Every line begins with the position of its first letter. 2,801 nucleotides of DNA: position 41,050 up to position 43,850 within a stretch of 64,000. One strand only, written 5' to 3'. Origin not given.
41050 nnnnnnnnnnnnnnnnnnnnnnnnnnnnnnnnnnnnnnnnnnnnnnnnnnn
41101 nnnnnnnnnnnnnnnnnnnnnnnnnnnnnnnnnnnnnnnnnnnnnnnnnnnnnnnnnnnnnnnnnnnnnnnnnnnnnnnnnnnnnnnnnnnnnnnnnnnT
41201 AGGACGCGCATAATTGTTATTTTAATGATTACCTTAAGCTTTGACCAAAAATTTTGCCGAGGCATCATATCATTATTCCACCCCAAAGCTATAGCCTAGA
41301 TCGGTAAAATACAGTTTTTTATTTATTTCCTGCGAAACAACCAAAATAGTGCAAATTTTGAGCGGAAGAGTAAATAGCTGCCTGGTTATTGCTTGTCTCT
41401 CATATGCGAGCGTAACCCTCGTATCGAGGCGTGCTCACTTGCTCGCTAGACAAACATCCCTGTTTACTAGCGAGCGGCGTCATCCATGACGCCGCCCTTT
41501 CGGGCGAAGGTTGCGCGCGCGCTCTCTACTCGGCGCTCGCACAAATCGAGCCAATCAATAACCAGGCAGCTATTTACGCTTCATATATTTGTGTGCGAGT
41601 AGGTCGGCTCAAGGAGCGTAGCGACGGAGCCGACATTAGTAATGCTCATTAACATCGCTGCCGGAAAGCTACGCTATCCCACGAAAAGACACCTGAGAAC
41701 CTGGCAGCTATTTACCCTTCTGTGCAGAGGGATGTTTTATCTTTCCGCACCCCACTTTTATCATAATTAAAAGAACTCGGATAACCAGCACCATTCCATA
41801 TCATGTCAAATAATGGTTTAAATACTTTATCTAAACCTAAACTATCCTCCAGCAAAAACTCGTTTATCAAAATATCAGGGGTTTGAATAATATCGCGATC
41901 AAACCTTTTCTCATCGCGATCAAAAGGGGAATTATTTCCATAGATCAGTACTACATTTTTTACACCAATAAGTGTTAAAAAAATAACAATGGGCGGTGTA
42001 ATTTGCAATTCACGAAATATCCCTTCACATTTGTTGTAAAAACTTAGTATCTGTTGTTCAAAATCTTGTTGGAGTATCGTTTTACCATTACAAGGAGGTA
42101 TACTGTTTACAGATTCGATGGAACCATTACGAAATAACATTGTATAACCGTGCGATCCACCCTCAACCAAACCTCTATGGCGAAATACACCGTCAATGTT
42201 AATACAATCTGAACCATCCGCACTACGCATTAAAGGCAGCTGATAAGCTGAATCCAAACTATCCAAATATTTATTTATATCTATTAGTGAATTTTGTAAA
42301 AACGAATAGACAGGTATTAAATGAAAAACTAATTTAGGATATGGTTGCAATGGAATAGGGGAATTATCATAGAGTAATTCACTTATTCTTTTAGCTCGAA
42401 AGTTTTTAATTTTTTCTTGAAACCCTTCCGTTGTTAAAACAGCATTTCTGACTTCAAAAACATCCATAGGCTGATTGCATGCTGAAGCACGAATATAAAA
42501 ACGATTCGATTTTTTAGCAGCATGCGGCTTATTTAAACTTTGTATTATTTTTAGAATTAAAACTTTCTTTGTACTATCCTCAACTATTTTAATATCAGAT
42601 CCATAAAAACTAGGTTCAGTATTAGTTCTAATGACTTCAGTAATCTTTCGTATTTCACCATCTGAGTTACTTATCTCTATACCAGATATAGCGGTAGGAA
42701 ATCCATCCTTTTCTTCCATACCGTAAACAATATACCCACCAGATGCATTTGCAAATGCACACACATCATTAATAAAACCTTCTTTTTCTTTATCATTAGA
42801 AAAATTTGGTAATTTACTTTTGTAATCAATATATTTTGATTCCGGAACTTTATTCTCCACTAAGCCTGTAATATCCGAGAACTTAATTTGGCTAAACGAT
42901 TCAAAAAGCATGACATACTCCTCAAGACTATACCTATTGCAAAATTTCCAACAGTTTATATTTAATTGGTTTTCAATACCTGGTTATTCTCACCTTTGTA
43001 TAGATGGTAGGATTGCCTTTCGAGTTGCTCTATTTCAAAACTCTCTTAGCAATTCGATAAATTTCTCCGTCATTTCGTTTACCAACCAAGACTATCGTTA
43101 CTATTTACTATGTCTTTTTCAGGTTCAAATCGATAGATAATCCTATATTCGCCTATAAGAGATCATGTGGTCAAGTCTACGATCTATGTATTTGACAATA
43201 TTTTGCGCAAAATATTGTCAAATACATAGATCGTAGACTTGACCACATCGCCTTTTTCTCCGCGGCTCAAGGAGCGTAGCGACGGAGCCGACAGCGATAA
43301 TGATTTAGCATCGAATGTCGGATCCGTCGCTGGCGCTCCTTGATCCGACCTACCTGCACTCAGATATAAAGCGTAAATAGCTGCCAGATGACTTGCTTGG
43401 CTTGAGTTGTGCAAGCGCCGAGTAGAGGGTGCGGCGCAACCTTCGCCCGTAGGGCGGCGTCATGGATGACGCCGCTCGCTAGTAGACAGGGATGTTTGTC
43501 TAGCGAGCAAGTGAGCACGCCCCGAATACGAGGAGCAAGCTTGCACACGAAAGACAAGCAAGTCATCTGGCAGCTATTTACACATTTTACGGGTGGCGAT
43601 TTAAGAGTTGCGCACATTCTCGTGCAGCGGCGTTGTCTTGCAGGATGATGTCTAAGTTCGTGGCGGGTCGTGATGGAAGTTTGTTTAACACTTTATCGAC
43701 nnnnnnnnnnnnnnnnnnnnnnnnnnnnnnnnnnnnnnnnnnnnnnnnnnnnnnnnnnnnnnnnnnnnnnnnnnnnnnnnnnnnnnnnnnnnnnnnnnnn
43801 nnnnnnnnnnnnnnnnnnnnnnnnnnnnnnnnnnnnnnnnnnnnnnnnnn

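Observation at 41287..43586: Accessory island in the slot where rseP is expected (dxr | island | bamA), bounded by ~300-bp inverted composite repeats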

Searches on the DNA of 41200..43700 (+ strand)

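Call 31: search_rna_families(source=window, start=41200, end=43700, threshold=evalue, max_evalue=1)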
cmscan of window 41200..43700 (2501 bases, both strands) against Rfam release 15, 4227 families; matches with E-value up to 1: 9.
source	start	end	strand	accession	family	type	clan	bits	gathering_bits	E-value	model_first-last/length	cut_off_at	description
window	43157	43256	+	RF04195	MIR6217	Gene; miRNA;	-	50.5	110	2.3e-09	1-228/228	no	MIR6217 microRNA precursor family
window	43165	43248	+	RF03747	mir-4536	Gene; miRNA;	-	47.6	76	3.7e-07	1-88/88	no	mir-4536 microRNA precursor family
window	43165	43248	-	RF03747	mir-4536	Gene; miRNA;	-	47.6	76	3.7e-07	1-88/88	no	mir-4536 microRNA precursor family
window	43166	43247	-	RF02019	mir-1265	Gene; miRNA;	-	45.7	79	9.4e-08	1-82/82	no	mir-1265 microRNA precursor family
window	43164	43247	+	RF00664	mir-223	Gene; miRNA;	-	29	57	0.00024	1-106/106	no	mir-223 microRNA precursor family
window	43166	43252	-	RF00664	mir-223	Gene; miRNA;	-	29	57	0.00024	1-106/106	no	mir-223 microRNA precursor family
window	43170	43243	-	RF02017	mir-1912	Gene; miRNA;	-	28.5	72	0.00069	1-77/77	no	mir-1912 microRNA precursor family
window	43167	43246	+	RF00998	mir-562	Gene; miRNA;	-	24.5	100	0.036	1-89/89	no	mir-562 microRNA precursor family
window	41434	41502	+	RF02631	Hrs13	Gene; sRNA;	-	19.1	52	0.15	1-82/82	no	Hfq-regulated sRNA 13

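Call 67: search_dna_similar(query=window:41212-43586:+, collection=plasmids, mode=distant, max_rows=10)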
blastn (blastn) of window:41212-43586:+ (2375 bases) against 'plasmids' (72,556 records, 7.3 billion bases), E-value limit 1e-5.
No match.

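Call 68: search_dna_similar(query=window:41212-43586:+, collection=phages, mode=distant, max_rows=10)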
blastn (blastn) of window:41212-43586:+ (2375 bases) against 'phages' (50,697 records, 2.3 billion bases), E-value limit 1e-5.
No match.

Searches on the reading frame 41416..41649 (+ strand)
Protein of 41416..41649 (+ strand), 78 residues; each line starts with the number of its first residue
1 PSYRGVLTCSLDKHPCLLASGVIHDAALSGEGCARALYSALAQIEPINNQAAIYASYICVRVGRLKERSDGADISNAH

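Call 40: find_homologous_proteins(query=window:41416-41649:+, max_evalue=0.001)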
Query seq(78 aa): no candidate shares three 5-residue words with the query. No homologue found.
